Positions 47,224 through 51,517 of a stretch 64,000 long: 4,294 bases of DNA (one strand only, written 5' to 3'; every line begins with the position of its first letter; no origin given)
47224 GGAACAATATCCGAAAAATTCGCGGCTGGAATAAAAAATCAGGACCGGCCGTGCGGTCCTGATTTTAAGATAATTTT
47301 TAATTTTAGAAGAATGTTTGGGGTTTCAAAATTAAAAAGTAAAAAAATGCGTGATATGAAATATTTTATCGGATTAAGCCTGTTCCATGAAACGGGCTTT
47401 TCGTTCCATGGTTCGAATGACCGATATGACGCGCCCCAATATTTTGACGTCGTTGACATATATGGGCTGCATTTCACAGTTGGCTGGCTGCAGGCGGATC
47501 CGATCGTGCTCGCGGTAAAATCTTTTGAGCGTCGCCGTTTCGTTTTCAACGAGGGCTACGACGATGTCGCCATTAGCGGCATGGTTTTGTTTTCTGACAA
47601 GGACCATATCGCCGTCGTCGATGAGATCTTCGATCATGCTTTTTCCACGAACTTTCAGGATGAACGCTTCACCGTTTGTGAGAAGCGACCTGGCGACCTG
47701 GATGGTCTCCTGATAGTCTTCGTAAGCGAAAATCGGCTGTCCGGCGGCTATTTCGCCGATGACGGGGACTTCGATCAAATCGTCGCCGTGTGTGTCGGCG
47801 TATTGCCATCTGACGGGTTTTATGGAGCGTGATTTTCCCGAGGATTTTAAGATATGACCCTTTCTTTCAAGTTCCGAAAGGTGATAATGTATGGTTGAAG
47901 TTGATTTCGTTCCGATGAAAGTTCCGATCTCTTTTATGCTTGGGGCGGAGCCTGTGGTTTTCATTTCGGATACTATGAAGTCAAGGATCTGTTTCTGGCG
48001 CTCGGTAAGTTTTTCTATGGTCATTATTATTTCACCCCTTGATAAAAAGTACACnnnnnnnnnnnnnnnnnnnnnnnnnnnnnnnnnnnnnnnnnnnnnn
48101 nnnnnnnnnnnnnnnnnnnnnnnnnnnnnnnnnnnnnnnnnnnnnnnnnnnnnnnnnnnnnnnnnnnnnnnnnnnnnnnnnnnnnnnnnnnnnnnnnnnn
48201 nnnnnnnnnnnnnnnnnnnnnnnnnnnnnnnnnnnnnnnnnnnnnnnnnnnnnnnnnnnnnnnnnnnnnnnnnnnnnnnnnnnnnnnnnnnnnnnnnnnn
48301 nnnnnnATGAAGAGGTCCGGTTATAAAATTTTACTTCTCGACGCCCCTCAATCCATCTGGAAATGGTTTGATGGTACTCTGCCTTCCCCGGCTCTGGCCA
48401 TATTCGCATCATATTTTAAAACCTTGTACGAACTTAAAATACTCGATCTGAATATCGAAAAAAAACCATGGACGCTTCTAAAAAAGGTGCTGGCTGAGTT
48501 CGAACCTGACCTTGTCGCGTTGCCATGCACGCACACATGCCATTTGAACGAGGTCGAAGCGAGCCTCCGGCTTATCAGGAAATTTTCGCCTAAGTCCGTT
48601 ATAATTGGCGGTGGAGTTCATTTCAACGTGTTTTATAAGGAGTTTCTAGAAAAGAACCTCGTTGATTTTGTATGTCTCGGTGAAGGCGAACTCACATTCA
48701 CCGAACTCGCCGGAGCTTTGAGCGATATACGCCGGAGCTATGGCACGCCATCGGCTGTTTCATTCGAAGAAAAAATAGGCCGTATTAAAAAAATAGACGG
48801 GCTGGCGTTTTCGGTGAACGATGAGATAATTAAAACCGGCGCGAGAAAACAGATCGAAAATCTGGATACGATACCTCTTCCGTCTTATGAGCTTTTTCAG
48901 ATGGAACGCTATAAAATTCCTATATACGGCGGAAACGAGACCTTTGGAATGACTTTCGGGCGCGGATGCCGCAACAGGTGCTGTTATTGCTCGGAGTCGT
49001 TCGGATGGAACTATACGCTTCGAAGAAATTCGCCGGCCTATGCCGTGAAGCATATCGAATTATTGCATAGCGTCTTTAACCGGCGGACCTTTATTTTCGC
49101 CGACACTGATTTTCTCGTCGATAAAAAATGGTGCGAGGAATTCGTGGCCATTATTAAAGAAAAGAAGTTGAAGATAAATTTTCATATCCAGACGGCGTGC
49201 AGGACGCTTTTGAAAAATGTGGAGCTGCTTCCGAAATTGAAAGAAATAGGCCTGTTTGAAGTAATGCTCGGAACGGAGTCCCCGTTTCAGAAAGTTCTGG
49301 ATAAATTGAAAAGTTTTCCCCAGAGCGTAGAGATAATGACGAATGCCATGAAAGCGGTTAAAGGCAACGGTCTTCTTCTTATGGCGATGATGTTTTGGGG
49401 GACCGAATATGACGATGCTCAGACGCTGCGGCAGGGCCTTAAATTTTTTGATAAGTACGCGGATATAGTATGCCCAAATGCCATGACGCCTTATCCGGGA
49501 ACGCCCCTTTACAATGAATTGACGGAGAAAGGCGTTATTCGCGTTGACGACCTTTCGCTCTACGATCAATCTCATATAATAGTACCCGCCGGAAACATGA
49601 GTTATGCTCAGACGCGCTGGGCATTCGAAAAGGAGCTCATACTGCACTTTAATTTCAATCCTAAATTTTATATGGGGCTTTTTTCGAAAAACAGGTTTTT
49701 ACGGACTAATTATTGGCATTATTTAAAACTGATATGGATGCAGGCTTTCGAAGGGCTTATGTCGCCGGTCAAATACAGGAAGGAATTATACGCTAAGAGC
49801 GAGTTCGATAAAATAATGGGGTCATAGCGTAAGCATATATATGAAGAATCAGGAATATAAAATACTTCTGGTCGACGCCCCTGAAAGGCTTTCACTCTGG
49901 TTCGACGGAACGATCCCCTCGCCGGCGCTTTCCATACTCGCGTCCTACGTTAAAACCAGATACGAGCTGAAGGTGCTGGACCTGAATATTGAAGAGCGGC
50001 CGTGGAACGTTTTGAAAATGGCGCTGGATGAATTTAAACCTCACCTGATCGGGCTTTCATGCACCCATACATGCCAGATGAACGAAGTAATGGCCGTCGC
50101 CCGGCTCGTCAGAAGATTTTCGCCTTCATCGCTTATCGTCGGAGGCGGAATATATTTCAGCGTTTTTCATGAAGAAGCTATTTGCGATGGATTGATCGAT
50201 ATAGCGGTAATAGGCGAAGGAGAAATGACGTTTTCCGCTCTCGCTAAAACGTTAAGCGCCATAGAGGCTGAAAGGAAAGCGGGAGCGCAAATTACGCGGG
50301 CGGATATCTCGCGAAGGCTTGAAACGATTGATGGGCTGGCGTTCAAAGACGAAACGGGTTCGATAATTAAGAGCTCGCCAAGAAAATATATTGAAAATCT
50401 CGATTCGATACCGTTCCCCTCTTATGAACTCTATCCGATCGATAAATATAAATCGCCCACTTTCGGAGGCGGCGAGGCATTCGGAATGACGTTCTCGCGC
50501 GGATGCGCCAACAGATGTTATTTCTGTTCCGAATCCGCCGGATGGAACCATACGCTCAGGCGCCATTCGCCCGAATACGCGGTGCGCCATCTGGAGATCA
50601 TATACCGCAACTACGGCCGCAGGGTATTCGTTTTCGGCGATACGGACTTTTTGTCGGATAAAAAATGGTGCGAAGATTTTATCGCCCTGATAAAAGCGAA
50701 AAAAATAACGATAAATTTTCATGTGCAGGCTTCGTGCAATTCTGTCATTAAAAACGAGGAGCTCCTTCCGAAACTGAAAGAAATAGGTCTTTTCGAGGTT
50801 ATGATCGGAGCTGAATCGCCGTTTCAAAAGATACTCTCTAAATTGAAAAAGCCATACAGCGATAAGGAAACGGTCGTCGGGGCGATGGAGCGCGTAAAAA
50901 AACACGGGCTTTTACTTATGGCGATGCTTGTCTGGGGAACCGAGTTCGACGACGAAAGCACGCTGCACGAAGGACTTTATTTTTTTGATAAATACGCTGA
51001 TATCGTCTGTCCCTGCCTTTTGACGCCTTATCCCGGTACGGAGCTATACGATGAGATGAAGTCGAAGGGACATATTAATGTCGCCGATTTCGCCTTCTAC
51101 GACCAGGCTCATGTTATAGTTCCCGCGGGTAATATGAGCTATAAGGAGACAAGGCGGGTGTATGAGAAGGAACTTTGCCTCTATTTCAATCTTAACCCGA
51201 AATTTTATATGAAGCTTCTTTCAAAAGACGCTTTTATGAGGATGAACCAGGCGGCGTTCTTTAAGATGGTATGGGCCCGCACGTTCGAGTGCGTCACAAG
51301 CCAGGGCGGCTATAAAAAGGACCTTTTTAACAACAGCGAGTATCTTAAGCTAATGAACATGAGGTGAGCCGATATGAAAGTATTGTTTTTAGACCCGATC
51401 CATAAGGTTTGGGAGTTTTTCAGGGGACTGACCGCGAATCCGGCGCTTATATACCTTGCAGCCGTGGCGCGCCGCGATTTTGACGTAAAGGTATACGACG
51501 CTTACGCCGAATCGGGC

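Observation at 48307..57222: Array of five tandem, tightly coupled B12-binding-type radical SAM paralogs plus a coupled polytopic membrane protein, with no recognisable substrate gene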

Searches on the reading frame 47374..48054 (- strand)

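Call 5: search_protein_families(library=pfam, proteins=[window:47374-48054:-], max_evalue=0.001)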
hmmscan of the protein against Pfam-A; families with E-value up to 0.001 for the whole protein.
window:47374-48054:- (226 aa): 2 families
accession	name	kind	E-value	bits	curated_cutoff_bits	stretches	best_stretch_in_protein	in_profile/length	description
PF00717.28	Peptidase_S24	-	4e-34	117.2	23.3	1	97-210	1-116/116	Peptidase S24-like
PF01726.22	LexA_DNA_bind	-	2.5e-20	72.5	23.7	1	14-76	2-64/65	LexA DNA binding domain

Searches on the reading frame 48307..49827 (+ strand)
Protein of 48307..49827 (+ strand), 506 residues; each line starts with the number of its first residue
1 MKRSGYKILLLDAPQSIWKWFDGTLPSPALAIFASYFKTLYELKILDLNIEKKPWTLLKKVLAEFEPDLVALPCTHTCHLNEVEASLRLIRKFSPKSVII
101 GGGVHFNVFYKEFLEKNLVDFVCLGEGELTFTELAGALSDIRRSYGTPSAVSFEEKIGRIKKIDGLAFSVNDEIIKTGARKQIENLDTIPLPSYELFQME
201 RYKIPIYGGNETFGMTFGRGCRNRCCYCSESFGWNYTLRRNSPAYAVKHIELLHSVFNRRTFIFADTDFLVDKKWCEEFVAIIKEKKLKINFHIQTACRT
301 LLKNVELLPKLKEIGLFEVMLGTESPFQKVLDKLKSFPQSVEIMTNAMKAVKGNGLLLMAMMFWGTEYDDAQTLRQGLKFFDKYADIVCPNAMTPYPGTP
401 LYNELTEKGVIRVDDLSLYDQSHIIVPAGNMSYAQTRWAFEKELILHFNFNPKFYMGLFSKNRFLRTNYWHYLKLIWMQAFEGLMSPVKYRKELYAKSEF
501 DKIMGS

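Call 3: search_protein_families(library=pfam, proteins=[window:48307-49827:+], max_evalue=0.01)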
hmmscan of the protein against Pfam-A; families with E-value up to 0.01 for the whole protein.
window:48307-49827:+ (506 aa): 2 families
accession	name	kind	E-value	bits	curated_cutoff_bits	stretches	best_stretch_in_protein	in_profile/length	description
PF04055.27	Radical_SAM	-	3.5e-14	53.7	29.5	1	216-363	2-150/166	Radical SAM superfamily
PF02310.24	B12-binding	-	3.6e-14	53.1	32.1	1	23-134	10-120/121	B12 binding domain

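Call 4: search_protein_families(library=ncbifam, proteins=[window:48307-49827:+], max_evalue=0.01)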
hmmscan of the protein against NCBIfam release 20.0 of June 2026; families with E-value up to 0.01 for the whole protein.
window:48307-49827:+ (506 aa): 18 families
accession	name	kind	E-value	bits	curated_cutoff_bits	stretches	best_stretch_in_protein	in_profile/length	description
TIGR02026.1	BchE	equivalog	4.8e-48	164.2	481.35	1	41-474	38-453/497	magnesium-protoporphyrin IX monomethyl ester anaerobic oxidative cyclase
TIGR04367.1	HpnR_B12_rSAM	equivalog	1.6e-24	86.3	650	1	40-428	36-394/490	hopanoid C-3 methylase HpnR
TIGR03471.1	HpnJ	equivalog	8.4e-23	81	577.6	1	160-427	142-409/472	hopanoid biosynthesis associated radical SAM protein HpnJ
TIGR04072.2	rSAM_ladder_B12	equivalog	1.2e-18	67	360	2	215-415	183-382/443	lipid biosynthesis B12-binding/radical SAM protein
TIGR03975.1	rSAM_ocin_1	subfamily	1.3e-18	66.8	281.85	1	63-336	125-383/606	RiPP maturation radical SAM C-methyltransferase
NF038361.1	rSAM_Sden_1168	equivalog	2.1e-17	62.9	575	1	60-412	134-480/560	Sden_1168 family B12-binding radical SAM P-methyltransferase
NF050148.1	rSAM_ApyD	equivalog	5.8e-16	58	750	1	88-407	95-395/645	RiPP biosynthesis radical SAM protein ApyD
TIGR04385.1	B12_rSAM_cofa1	equivalog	1.4e-14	54.1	450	1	40-387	35-367/438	B12 lower ligand biosynthesis radical SAM protein BzaD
TIGR04479.1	bcpD_PhpK_rSAM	subfamily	3.3e-14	52.2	600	1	57-384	101-409/504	PhpK family radical SAM P-methyltransferase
NF040542.1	rSAM_RCCLKC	equivalog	2e-13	50.3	450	1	82-362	64-328/423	arsinothricin biosynthesis radical SAM protein ArsL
NF033712.0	B12_rSAM_KedN5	subfamily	1.5e-11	43.3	700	1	38-271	34-253/624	KedN5 family methylcobalamin-dependent radical SAM C-methyltransferase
TIGR04190.1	B12_SAM_Ta0216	equivalog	3.9e-09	35.6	500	1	59-292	72-304/554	TIGR04190 family B12-binding domain/radical SAM domain protein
TIGR04013.1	B12_SAM_MJ_1487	hypoth_equivalog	1.3e-07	30.8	251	1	69-251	45-190/382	TIGR04013 family B12-binding domain/radical SAM domain-containing protein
TIGR04295.1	B12_rSAM_oligo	hypoth_equivalog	3.1e-07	29.4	400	1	46-404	45-383/422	TIGR04295 family B12-binding domain-containing radical SAM protein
NF045585.1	rSAM_slr0320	equivalog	3.5e-07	29.1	775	1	83-356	125-379/511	photosystem II high light acclimation radical SAM protein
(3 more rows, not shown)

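Call 94: search_protein_families(library=padloc, proteins=[window:48307-49827:+], max_evalue=0.001)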
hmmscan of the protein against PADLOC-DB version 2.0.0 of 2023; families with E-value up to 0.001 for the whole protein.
window:48307-49827:+ (506 aa): 0 families

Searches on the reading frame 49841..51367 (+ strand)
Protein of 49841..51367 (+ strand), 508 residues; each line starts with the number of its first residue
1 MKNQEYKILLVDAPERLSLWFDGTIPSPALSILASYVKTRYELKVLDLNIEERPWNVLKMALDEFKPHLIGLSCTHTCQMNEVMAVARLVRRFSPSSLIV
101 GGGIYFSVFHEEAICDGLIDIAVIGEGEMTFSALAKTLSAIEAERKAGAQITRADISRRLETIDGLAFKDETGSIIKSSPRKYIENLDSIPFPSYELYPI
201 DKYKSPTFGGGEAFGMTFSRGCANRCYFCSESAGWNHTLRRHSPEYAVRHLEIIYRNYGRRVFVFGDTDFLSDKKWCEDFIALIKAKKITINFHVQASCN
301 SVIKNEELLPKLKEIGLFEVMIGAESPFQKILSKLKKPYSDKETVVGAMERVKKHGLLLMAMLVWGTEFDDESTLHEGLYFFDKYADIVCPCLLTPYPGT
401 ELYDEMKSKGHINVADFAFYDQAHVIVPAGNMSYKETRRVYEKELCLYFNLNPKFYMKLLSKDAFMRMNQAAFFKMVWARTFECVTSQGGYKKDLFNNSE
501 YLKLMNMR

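Call 3: search_protein_families(library=pfam, proteins=[window:49841-51367:+], max_evalue=0.01)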
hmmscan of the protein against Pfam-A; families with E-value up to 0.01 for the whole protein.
window:49841-51367:+ (508 aa): 3 families
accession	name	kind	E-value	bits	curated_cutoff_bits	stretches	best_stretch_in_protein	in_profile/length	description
PF04055.27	Radical_SAM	-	1.4e-18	68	29.5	1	217-372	2-158/166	Radical SAM superfamily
PF02310.24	B12-binding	-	3.3e-14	53.2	32.1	1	23-134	10-120/121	B12 binding domain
PF19864.5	Radical_SAM_N2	-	0.00031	20.7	29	1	91-165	81-147/151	Radical SAM proteins, N-terminal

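Call 4: search_protein_families(library=ncbifam, proteins=[window:49841-51367:+], max_evalue=0.01)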
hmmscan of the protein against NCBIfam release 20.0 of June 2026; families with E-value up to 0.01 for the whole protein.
window:49841-51367:+ (508 aa): 20 families
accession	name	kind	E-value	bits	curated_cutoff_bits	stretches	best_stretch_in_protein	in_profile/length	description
TIGR02026.1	BchE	equivalog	1e-42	146.7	481.35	1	39-485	35-467/497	magnesium-protoporphyrin IX monomethyl ester anaerobic oxidative cyclase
TIGR04367.1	HpnR_B12_rSAM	equivalog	1.3e-31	109.8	650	1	38-430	34-395/490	hopanoid C-3 methylase HpnR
TIGR03471.1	HpnJ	equivalog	5.1e-25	88.3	577.6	1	157-429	139-410/472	hopanoid biosynthesis associated radical SAM protein HpnJ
NF038361.1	rSAM_Sden_1168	equivalog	8.6e-22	77.4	575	1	63-435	137-502/560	Sden_1168 family B12-binding radical SAM P-methyltransferase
TIGR04072.2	rSAM_ladder_B12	equivalog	3.8e-21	75.2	360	2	212-406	179-372/443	lipid biosynthesis B12-binding/radical SAM protein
NF050148.1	rSAM_ApyD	equivalog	9.1e-21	73.9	750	1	66-407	74-394/645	RiPP biosynthesis radical SAM protein ApyD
TIGR03975.1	rSAM_ocin_1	subfamily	3e-19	69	281.85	1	62-339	124-385/606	RiPP maturation radical SAM C-methyltransferase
TIGR04385.1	B12_rSAM_cofa1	equivalog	1e-15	57.9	450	1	30-268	23-250/438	B12 lower ligand biosynthesis radical SAM protein BzaD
TIGR04479.1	bcpD_PhpK_rSAM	subfamily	1.9e-15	56.2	600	1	25-384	70-408/504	PhpK family radical SAM P-methyltransferase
NF040542.1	rSAM_RCCLKC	equivalog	2.7e-15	56.4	450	1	26-361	13-326/423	arsinothricin biosynthesis radical SAM protein ArsL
NF033712.0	B12_rSAM_KedN5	subfamily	2.8e-13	49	700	1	37-375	33-360/624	KedN5 family methylcobalamin-dependent radical SAM C-methyltransferase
TIGR04190.1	B12_SAM_Ta0216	equivalog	3.7e-13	48.9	500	1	29-343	40-352/554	TIGR04190 family B12-binding domain/radical SAM domain protein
NF040546.1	rSAM_CUAEP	equivalog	3e-11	42.7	500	1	33-367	20-323/468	CUAEP/CCAEP-tail radical SAM (seleno)protein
TIGR04013.1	B12_SAM_MJ_1487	hypoth_equivalog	3.3e-11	42.6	251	1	68-256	45-194/382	TIGR04013 family B12-binding domain/radical SAM domain-containing protein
TIGR04014.1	B12_SAM_MJ_0865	equivalog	7.8e-11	41.4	360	1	125-407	79-359/434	methyl-coenzyme M reductase glutamine C-methyltransferase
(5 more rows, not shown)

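Call 94: search_protein_families(library=padloc, proteins=[window:49841-51367:+], max_evalue=0.001)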
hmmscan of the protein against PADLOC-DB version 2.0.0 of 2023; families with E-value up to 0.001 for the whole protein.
window:49841-51367:+ (508 aa): 0 families
